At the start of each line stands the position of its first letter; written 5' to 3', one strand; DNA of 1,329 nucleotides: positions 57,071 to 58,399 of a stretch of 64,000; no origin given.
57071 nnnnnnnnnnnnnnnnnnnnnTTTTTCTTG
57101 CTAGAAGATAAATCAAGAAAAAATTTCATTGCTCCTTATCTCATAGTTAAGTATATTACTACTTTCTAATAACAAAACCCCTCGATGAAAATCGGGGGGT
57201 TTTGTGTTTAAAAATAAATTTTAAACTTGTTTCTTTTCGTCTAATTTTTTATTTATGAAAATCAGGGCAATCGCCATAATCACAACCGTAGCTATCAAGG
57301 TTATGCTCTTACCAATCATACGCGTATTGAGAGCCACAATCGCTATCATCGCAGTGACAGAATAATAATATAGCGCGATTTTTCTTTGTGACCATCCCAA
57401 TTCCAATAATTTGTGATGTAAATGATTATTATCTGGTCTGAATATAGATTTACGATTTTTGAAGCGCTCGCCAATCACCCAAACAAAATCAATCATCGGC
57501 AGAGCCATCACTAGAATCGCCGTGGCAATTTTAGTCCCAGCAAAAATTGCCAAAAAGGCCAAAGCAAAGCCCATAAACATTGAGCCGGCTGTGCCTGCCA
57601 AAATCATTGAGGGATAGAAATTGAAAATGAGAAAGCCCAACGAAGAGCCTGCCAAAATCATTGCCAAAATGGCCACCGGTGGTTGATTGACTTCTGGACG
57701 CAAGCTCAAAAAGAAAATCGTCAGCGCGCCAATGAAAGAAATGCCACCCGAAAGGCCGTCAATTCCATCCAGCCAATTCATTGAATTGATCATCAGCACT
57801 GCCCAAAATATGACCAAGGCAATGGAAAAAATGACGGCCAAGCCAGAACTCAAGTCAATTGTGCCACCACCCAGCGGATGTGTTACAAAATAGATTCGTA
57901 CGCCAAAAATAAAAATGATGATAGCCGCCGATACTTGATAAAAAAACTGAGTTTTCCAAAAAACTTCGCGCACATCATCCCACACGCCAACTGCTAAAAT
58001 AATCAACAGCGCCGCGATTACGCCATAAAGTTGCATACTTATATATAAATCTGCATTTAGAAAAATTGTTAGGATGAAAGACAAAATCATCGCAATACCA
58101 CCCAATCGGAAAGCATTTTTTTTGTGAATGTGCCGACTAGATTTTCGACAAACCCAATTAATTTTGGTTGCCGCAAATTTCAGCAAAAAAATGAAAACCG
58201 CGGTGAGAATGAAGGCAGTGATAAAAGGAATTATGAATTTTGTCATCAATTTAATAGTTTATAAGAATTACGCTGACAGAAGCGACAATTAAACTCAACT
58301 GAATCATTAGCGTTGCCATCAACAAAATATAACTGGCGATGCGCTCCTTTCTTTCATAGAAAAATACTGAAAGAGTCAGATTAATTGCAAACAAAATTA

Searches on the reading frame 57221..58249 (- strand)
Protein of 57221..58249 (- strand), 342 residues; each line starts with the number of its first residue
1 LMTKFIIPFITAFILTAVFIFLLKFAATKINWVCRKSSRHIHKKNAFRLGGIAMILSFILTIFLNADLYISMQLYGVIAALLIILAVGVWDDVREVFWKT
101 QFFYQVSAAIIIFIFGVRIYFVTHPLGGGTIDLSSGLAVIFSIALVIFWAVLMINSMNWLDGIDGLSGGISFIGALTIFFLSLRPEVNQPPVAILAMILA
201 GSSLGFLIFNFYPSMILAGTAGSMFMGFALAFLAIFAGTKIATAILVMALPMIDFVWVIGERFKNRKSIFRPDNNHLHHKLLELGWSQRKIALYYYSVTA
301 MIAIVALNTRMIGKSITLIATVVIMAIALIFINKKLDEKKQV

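Call 56: search_protein_families(library=pfam, proteins=[window:57221-58249:-], max_evalue=0.001)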
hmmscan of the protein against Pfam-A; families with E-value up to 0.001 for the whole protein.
window:57221-58249:- (342 aa): 1 family
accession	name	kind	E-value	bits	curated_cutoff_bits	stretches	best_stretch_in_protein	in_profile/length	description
PF00953.26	Glycos_transf_4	-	4.5e-30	105.2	27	1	76-236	3-158/160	Glycosyl transferase family 4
